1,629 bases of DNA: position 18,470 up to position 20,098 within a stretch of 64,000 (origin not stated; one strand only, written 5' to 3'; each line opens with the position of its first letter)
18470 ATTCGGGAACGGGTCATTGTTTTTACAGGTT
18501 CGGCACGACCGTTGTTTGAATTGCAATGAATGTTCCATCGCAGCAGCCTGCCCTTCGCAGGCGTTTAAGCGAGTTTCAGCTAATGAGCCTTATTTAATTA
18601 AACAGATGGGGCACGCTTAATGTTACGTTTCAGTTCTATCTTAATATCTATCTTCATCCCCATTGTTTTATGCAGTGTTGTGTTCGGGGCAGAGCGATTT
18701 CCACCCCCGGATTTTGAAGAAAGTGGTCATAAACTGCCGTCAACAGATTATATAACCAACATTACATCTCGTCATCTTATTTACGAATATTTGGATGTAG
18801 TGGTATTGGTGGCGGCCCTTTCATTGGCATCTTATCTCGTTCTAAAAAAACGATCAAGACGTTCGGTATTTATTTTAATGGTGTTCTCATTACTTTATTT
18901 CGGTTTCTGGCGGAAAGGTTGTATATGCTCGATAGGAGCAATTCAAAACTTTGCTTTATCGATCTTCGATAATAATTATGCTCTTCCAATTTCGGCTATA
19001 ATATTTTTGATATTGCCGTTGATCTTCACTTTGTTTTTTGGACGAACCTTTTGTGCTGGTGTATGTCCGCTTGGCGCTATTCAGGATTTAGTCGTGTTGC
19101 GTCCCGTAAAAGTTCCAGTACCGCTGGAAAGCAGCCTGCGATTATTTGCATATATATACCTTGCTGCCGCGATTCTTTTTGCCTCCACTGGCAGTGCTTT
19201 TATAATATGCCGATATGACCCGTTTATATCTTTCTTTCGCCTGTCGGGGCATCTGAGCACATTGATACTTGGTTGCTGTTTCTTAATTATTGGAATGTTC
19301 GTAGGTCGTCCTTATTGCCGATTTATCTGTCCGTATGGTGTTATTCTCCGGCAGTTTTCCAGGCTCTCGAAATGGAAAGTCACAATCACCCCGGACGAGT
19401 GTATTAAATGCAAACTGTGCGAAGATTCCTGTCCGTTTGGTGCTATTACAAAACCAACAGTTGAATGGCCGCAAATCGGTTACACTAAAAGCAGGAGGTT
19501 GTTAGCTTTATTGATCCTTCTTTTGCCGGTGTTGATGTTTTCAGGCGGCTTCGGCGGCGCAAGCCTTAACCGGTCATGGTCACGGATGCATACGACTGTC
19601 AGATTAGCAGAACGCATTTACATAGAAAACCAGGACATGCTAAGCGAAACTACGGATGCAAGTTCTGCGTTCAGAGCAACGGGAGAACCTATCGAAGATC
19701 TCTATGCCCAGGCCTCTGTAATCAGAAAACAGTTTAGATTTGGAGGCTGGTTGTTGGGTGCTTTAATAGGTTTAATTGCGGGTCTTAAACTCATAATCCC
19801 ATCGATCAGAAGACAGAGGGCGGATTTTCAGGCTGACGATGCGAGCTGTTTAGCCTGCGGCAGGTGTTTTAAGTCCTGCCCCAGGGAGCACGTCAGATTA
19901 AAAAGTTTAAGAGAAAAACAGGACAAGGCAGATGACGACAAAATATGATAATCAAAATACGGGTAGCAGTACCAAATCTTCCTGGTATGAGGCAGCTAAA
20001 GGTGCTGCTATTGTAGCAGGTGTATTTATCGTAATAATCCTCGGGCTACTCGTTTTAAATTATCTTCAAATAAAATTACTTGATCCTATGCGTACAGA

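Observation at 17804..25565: NapG/NapH-like quinol-ferredoxin membrane module coupled to a NuoEF-fusion and a GltD-like flavoprotein, with no terminal reductase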

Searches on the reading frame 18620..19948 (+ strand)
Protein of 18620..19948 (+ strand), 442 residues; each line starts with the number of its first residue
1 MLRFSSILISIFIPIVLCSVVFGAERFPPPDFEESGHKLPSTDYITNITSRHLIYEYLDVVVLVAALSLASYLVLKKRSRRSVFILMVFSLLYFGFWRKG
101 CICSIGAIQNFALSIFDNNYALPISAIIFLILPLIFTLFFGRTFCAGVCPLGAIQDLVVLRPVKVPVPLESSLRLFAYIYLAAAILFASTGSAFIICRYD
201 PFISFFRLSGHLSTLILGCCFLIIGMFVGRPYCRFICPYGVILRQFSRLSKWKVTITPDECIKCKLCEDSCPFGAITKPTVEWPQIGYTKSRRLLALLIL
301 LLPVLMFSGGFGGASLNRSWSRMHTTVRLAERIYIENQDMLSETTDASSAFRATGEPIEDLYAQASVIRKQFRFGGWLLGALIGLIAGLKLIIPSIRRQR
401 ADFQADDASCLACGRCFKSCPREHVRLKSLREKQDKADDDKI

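Call 4: search_protein_families(library=pfam, proteins=[window:18620-19948:+], max_evalue=0.01)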
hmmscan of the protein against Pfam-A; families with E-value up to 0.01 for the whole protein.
window:18620-19948:+ (442 aa): 14 families
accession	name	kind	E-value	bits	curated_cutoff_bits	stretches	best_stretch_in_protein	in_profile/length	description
PF12801.12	Fer4_5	-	7.3e-14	51.9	22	2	123-166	2-46/48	4Fe-4S binding domain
PF00037.32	Fer4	-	1.6e-11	44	21.1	1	254-277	1-24/24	4Fe-4S binding domain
PF12838.12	Fer4_7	-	7.6e-11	42.7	27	2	232-275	7-52/52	4Fe-4S dicluster domain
PF13484.11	Fer4_16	-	4.3e-08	34.2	30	1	260-279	1-20/66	4Fe-4S double cluster binding domain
PF14697.11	Fer4_21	-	5.3e-08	33.3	35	1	233-277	14-58/59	4Fe-4S dicluster domain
PF13187.11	Fer4_9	-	6.3e-08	33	27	2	232-276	7-52/52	4Fe-4S dicluster domain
PF12837.12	Fer4_6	-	1.2e-07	31.8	25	2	253-276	1-24/24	4Fe-4S binding domain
PF25160.1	LdpA_Fe-S-bd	-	8.8e-07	29.1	27.6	1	407-428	25-46/49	LdpA Fe-S cluster-binding domain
PF13237.11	Fer4_10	-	1.3e-06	28.6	25.5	2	405-430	4-30/53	4Fe-4S dicluster domain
PF13183.11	Fer4_8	-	3.7e-05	24.6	27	1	259-278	3-22/68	4Fe-4S dicluster domain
PF12800.12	Fer4_4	-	0.00071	20.2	24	1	258-274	1-17/17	4Fe-4S binding domain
PF12797.12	Fer4_2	-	0.00076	19.7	24.5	1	252-273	1-22/22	4Fe-4S binding domain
PF12798.12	Fer4_3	-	0.004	18.3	27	0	261-275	1-15/15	4Fe-4S binding domain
PF13534.11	Fer4_17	-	0.0052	17.7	22.2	0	260-272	45-57/61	4Fe-4S dicluster domain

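Call 5: search_protein_families(library=ncbifam, proteins=[window:18620-19948:+], max_evalue=0.01)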
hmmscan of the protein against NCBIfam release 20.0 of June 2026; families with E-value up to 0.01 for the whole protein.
window:18620-19948:+ (442 aa): 53 families (the best 25 are shown)
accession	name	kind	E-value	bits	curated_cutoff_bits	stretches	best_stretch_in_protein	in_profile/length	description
TIGR02163.1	napH_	subfamily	1e-12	48.1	213.05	1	124-280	60-222/255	NapH/MauN family ferredoxin-type protein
NF046105.1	TransRegNosR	equivalog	5.1e-12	44.9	1000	1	60-278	411-646/680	transcriptional regulator NosR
NF007013.0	PRK09477.1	equivalog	9.5e-12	44.6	234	1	126-281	85-246/286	quinol dehydrogenase ferredoxin subunit NapH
NF038196.1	ferrodoxin_EFR1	subfamily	6.6e-10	39.4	75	2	250-277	176-202/242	EFR1 family ferrodoxin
TIGR02936.1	fdxN_nitrog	equivalog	9.2e-09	35.3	80.55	1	405-438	18-51/91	ferredoxin III, nif-specific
TIGR01971.1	NuoI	subfamily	1e-08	34.8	113.05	1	232-278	49-100/121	NADH-quinone oxidoreductase, chain I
NF058577.1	FdxA_fam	equivalog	1.6e-08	34.6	65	3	259-278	7-26/52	4Fe-4S ferredoxin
NF040864.1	HgcB_ferredoxin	equivalog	3.3e-08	33.2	99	1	229-277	18-62/93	mercury methylation ferredoxin HgcB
NF042909.1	FMH_DH_FwdF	exception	4.1e-08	32.7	375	1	233-277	107-156/336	tungsten-dependent formylmethanofuran dehydrogenase subunit FwdF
TIGR04105.1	FeFe_hydrog_B1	subfamily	4.4e-07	28.9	450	1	233-278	166-207/462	monomeric [FeFe] hydrogenase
NF004914.0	PRK06273.1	equivalog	2.5e-06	27.4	163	0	255-282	47-74/167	ferredoxin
NF045490.1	FdxA_Protbact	equivalog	4.6e-06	26.8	135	1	254-279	33-58/104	ferredoxin FdxA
NF040770.1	hetero_SS_HdrA2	exception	7.4e-06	24.4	1100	0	397-435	595-633/777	CoB-CoM heterodisulfide reductase HdrA2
NF042987.1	OGOR_delta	exception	1.1e-05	25.5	125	1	251-277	60-86/89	2-oxoglutarate ferredoxin oxidoreductase subunit delta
NF043039.1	HgcAB_like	equivalog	1.1e-05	25.2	285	1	232-276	307-349/350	HgcAB-like fusion protein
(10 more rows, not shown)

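Call 10: find_homologous_proteins(query=window:18620-19948:+)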
Query window:18620-19948:+ (442 aa): 7670 proteins with E <= 0.001 among 8000 candidates; the best 120 are listed.
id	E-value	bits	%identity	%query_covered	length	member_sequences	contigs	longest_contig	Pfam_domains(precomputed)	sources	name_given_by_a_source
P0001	1.3e-262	889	87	100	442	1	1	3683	PF14697.12,PF12801.13,PF12837.13,PF00037.33,PF13484.12,PF12838.13,PF25160.2,PF13237.12,PF13187.12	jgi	-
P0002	5.1e-262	887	87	100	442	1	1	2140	PF14697.12,PF12801.13,PF12837.13,PF00037.33,PF13484.12,PF12838.13,PF25160.2,PF13237.12,PF13183.12,PF13187.12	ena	-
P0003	3.1e-261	885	87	100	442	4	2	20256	PF14697.12,PF12801.13,PF12837.13,PF00037.33,PF13484.12,PF12838.13,PF25160.2,PF13237.12,PF13187.12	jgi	-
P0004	8.6e-258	874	86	100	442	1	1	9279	PF14697.12,PF12801.13,PF12837.13,PF00037.33,PF13484.12,PF12838.13,PF13237.12,PF13183.12,PF13187.12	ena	-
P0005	1.7e-255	866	83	100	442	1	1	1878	PF14697.12,PF12801.13,PF12837.13,PF00037.33,PF13484.12,PF12838.13,PF25160.2,PF13237.12,PF13183.12,PF13187.12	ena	-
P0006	1.5e-254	863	84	100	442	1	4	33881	PF14697.12,PF12801.13,PF12837.13,PF00037.33,PF13484.12,PF12838.13,PF13187.12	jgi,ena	-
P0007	2.1e-254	862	84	100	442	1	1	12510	PF14697.12,PF12801.13,PF12837.13,PF00037.33,PF13484.12,PF12838.13,PF25160.2,PF13237.12,PF13187.12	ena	-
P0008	3.4e-254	862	85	100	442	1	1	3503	PF14697.12,PF12801.13,PF12837.13,PF00037.33,PF13484.12,PF12838.13,PF25160.2,PF13237.12,PF13187.12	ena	-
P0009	4.3e-252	855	83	100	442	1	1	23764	PF14697.12,PF12801.13,PF12837.13,PF00037.33,PF13484.12,PF12838.13,PF25160.2,PF13237.12,PF13183.12,PF13187.12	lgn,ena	-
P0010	1.5e-249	846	85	98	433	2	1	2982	PF14697.12,PF12801.13,PF12837.13,PF00037.33,PF13484.12,PF12838.13,PF25160.2,PF13237.12,PF13183.12,PF13187.12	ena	-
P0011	5.4e-249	845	83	100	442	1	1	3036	PF14697.12,PF12801.13,PF12837.13,PF00037.33,PF13484.12,PF12838.13,PF25160.2,PF13237.12,PF13187.12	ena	-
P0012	1.2e-247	840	82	100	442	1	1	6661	PF14697.12,PF12801.13,PF12837.13,PF00037.33,PF13484.12,PF12838.13,PF25160.2,PF13237.12,PF13187.12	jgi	-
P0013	8.3e-243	824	81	100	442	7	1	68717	PF14697.12,PF12801.13,PF12837.13,PF00037.33,PF13484.12,PF12838.13,PF25160.2,PF13237.12,PF13187.12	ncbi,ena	-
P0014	1.3e-240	817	81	100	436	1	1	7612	PF14697.12,PF12801.13,PF12837.13,PF00037.33,PF13484.12,PF12838.13,PF25160.2,PF13237.12,PF13187.12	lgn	-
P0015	9.1e-238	808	80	99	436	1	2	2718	PF14697.12,PF12801.13,PF12837.13,PF00037.33,PF13484.12,PF12838.13,PF25160.2,PF13237.12,PF13183.12,PF13187.12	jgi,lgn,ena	-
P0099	3.2e-188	644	63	98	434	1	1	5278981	PF14697.12,PF12801.13,PF12837.13,PF00037.33,PF13484.12,PF12838.13,PF13183.12,PF13187.12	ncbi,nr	ncbi:MAG: 4Fe-4S binding protein [Phycisphaerales bacterium]|nr:MAG: 4Fe-4S binding protein [Phycisp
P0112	1.0e-187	643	63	98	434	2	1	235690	PF14697.12,PF12801.13,PF00037.33,PF13484.12,PF12838.13,PF25160.2,PF13187.12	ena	-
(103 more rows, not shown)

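Call 11: find_encoding_contigs(protein=P0099, flank=10000, max_places=3)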
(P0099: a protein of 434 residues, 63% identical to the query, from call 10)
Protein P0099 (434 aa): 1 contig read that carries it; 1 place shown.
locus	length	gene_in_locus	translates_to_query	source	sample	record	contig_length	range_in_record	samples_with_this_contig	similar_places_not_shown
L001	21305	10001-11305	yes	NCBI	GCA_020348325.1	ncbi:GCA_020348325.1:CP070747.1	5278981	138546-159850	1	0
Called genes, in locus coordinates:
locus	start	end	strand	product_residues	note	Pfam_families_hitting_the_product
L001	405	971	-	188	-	PF07638:Sigma70_ECF, PF04542:Sigma70_r2, PF08281:Sigma70_r4_2, PF04545:Sigma70_r4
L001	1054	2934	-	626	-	PF01663:Phosphodiest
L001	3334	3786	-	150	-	PF13174:TPR_6 (faint)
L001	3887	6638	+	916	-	PF02687:FtsX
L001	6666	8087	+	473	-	PF13360:PQQ_2, PF13570:Beta-prop_ACSF4 (weak)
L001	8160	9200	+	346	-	-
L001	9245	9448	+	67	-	-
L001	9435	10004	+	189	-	PF12838:Fer4_7 (faint), PF00037:Fer4 (faint), PF12837:Fer4_6 (faint), PF13237:Fer4_10 (faint)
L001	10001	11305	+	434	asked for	PF12837:Fer4_6 (faint), PF13484:Fer4_16 (faint), PF12801:Fer4_5, PF13183:Fer4_8 (faint), PF13187:Fer4_9 (faint), PF12801:Fer4_5 (weak), PF12838:Fer4_7 (weak), PF00037:Fer4, +1 more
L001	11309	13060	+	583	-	PF13360:PQQ_2, PF13570:Beta-prop_ACSF4, PF13360:PQQ_2 (weak)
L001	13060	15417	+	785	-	PF01257:2Fe-2S_thioredx, PF01512:Complex1_51K, PF10589:NADH_4Fe-4S, PF00037:Fer4 (weak), PF12838:Fer4_7, PF13187:Fer4_9, PF13237:Fer4_10 (weak), PF14697:Fer4_21, +2 more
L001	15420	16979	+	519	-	PF13510:Fer2_4, PF14691:Fer4_20, PF01266:DAO (weak), PF13450:NAD_binding_8, PF07992:Pyr_redox_2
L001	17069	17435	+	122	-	-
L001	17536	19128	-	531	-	PF00133:tRNA-synt_1, PF09334:tRNA-synt_1g, PF01797:Y1_Tnp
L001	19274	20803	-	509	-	PF07498:Rho_N, PF07497:Rho_RNA_bind, PF00006:ATP-synt_ab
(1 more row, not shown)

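Call 12: find_encoding_contigs(protein=P0112, flank=10000, max_places=3)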
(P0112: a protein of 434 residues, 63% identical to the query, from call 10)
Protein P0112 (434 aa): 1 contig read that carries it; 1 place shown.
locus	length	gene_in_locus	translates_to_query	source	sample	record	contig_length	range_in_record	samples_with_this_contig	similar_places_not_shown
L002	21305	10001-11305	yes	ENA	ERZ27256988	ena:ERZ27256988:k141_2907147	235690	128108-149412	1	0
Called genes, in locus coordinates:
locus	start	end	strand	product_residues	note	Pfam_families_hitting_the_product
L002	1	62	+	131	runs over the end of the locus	-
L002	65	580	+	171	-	PF07963:N_methyl (weak)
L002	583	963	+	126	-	-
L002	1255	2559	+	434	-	-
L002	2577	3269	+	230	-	PF02463:SMC_N (faint), PF00005:ABC_tran, PF13304:AAA_21 (faint)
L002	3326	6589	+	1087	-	PF12704:MacB_PCD, PF02687:FtsX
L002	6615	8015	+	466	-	PF13570:Beta-prop_ACSF4, PF13360:PQQ_2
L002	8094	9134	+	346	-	-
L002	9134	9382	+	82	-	-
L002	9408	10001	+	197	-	PF12838:Fer4_7 (faint), PF00037:Fer4 (faint), PF12837:Fer4_6 (faint)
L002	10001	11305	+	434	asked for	PF25160:LdpA_Fe-S-bd (faint), PF12801:Fer4_5, PF14697:Fer4_21 (faint), PF13187:Fer4_9 (faint), PF13484:Fer4_16 (faint), PF12801:Fer4_5, PF12838:Fer4_7 (weak), PF00037:Fer4 (weak)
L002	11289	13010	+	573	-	PF13360:PQQ_2, PF13570:Beta-prop_ACSF4, PF13360:PQQ_2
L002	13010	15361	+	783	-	PF01257:2Fe-2S_thioredx, PF01512:Complex1_51K, PF10589:NADH_4Fe-4S, PF12838:Fer4_7, PF13187:Fer4_9 (weak), PF13237:Fer4_10 (weak), PF14697:Fer4_21, PF00037:Fer4, +3 more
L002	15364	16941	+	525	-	PF00111:Fer2 (weak), PF13510:Fer2_4, PF14691:Fer4_20, PF01266:DAO (weak), PF01494:FAD_binding_3 (weak), PF07992:Pyr_redox_2 (weak), PF13450:NAD_binding_8, PF07992:Pyr_redox_2 (weak), +2 more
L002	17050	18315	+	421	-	PF13570:Beta-prop_ACSF4 (faint), PF13360:PQQ_2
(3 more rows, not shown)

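Call 13: find_related_loci(query=window:18620-19948:+, collection=genome_contigs, flank=10000)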
Query window:18620-19948:+ (442 aa) in genome_contigs; peptide patterns used: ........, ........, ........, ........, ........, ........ (x = any residue, [..] = any of these).
153 stretches matched a pattern; 103 encode a relative of the query (tblastn E <= 1e-3); the best 80 are kept; 80 distinct loci.
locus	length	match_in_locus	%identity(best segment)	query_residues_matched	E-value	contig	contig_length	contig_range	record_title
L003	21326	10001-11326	88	1-442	0e+0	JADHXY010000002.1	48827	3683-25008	MAG: Phycisphaerae bacterium isolate BS750m-G65 BS-750m-C547, whole genome shotgun sequence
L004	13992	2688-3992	74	1-435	0e+0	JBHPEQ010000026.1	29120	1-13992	Planctomycetota bacterium isolate SAG AM-311-F19 NODE_26_length_29120_cov_30.543093, whole genome shotgun sequence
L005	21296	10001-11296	66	1-432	0e+0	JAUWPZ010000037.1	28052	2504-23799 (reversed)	MAG: Sedimentisphaerales bacterium isolate CSMAG_2489 CSMAG_2489_k141_948952_length_28052_cov_14.2089, whole genome shot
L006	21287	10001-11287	65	1-432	0e+0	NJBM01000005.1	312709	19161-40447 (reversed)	MAG: Planctomycetes bacterium B3_Pla 12, whole genome shotgun sequence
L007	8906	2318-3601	63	11-434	0e+0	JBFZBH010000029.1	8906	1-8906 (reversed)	MAG: Phycisphaerae bacterium isolate PPR_0489 scaffold_2837, whole genome shotgun sequence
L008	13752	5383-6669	61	1-433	0e+0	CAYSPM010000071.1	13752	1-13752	MAG TPA_asm: uncultured Pirellulales bacterium isolate binchicken_co262_296 genome assembly, contig: NODE_4957_length_13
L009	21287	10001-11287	63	1-433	0e+0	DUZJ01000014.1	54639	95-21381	MAG TPA_asm: Planctomycetota bacterium isolate MAG_11118_pl_115 Ga0114922_10000220, whole genome shotgun sequence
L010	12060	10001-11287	64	1-432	0e+0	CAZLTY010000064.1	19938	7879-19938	MAG TPA_asm: uncultured Pirellulales bacterium isolate binchicken_co142_456 genome assembly, contig: NODE_7907_length_19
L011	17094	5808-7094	64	1-432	0e+0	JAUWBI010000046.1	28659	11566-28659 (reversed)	MAG: Phycisphaerae bacterium isolate CSMAG_1316 CSMAG_1316_k141_1200060_length_28659_cov_23.9823, whole genome shotgun s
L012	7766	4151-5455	64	1-440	0e+0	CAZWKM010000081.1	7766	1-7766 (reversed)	MAG TPA_asm: uncultured Pirellulales bacterium isolate SRP068000_co2_152 genome assembly, contig: NODE_12136_length_7766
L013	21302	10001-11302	71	1-434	0e+0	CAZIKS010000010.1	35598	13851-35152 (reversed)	MAG TPA_asm: uncultured Pirellulales bacterium isolate SRP068000_co4_338 genome assembly, contig: NODE_767_length_35598_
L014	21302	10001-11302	61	1-438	2e-180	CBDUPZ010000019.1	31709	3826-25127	MAG TPA_asm: uncultured bacterium isolate SRR6823441_binner12_Refined_51 genome assembly, contig: ERZ1742239.1484, whole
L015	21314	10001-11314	63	1-432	5e-178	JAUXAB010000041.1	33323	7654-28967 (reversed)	MAG: Phycisphaerae bacterium isolate CSMAG_2751 CSMAG_2751_k141_504799_length_33323_cov_32.9576, whole genome shotgun se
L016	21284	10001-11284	63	1-432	3e-177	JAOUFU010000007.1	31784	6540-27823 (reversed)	MAG: Phycisphaerae bacterium isolate 4_1_July_SF_Bin52 4_1_July_SF_Bin52_scaffold_479_c1, whole genome shotgun sequence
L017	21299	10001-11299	62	1-437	5e-172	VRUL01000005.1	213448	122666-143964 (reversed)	MAG: Planctomycetota bacterium isolate MohnsGC08_bin191 NODE_5_length_213448_cov_48.093223, whole genome shotgun sequenc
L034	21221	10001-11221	55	25-434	3e-137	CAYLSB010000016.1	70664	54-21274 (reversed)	MAG TPA_asm: uncultured Pirellulales bacterium isolate binchicken_co7_35 genome assembly, contig: NODE_713_length_70664_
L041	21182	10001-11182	55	25-421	2e-130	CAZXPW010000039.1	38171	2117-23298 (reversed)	MAG TPA_asm: uncultured Pirellulales bacterium isolate binchicken_co44_206 genome assembly, contig: NODE_1815_length_381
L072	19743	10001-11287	48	25-441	3e-115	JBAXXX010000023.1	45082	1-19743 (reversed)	MAG: Verrucomicrobiia bacterium isolate ELA750 MAG750_23, whole genome shotgun sequence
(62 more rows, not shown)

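Call 20: search_solved_structures(query=window:18620-19948:+, max_evalue=0.1)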
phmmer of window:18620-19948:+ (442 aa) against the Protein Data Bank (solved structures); distinct sequences matched with E-value up to 0.1: 42.
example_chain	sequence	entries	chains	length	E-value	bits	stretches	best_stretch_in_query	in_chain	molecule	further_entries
9iho_I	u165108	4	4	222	0.0004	22.6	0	252-284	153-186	NUIM (TYKY) subunit of mitochondrial NADH:ubiquinone oxidoreductase (Complex I)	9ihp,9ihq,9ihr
7zm7_I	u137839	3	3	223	0.00094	21.4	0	215-280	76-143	Oxidoreductase-like protein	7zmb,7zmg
7b0n_I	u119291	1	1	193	0.0011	21.2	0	249-284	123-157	Subunit NUIM of protein NADH:Ubiquinone Oxidoreductase (Complex I)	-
6gcs_I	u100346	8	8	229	0.0019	20.4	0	249-284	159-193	TYKY SUBUNIT (NUIM) | Subunit NUIM of NADH:Ubiquinone Oxidoreductase (Complex I)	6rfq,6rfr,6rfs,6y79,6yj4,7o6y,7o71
7arc_I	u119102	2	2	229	0.0035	19.5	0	216-281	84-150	TYKY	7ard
6h8k_I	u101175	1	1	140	0.0064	18.7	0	249-283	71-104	Subunit NUIM of NADH:Ubiquinone Oxidoreductase (Complex I)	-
5t5i_F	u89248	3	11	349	0.0074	18.5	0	238-276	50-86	Tungsten formylmethanofuran dehydrogenase subunit fwdF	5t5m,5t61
9lay_B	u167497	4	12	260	0.011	17.9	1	349-425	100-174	4Fe-4S ferredoxin iron-sulfur binding domain protein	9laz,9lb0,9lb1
9sw6_H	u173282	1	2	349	0.017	17.3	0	254-280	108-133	Tungsten formylmethanofuran dehydrogenase, subunit F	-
6cz7_B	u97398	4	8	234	0.017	17.2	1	233-277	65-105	4Fe-4S ferredoxin, iron-sulfur binding domain protein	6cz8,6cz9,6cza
7ar7_I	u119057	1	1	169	0.024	16.8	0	258-280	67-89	NADH dehydrogenase [ubiquinone] iron-sulfur protein 8-A, mitochondrial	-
7tgh_S8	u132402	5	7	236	0.025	16.7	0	258-284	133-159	NADH-ubiquinone oxidoreductase 1, chain, putative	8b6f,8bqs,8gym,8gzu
8qby_I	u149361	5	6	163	0.026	16.7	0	253-287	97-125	NADH-quinone oxidoreductase subunit I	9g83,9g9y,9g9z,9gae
8iuf_S8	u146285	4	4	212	0.041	16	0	256-283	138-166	NDUFS8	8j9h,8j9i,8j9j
9grx_I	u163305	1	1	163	0.047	15.8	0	218-295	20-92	NAD(P)H-quinone oxidoreductase subunit I, chloroplastic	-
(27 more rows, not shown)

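Call 58: predict_structure(alignment_id=A2)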
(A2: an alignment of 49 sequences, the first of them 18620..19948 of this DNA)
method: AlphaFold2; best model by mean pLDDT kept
length: 442 residues; sequences in the alignment: 49
mean_pLDDT: 52.2   pTM: 0.42
mean pLDDT of the five models: 52.2, 51.4, 48.5, 47.7, 46.8
residues with pLDDT >= 90: 0; 70-90: 89; 50-70: 131; < 50: 222
segments of 3 or more residues with pLDDT < 50: 1-4, 14-53, 95-97, 99-122, 141-150, 187-284, 396-427
pLDDT, mean of each block of 10 residues (from residue 1): 49 49 34 35 35 56 68 60 64 51 42 43 52 53 46 51 59 63 51 37 46 42 34 28 31 28 29 29 48 72 80 72 77 83 76 85 86 79 69 46 28 30 45 52 46
secondary structure, 60 per line:
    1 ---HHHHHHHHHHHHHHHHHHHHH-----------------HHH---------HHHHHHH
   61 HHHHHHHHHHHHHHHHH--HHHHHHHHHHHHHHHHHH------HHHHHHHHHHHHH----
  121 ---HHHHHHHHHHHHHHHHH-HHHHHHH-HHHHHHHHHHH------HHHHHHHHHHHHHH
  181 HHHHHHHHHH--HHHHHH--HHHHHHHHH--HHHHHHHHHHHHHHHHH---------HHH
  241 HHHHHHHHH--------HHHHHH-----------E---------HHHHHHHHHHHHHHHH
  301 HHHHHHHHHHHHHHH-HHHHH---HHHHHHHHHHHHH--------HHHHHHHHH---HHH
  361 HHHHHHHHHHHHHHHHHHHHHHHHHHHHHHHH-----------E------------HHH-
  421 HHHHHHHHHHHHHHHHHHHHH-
elements in order: H4-24 H54-77 H80-97 H104-116 H124-140 H142-148 H150-160 H167-190 H193-198 H201-209 H212-228 H238-249 H258-263 H285-315 H317-321 H325-337 H346-354 H358-392 H421-441
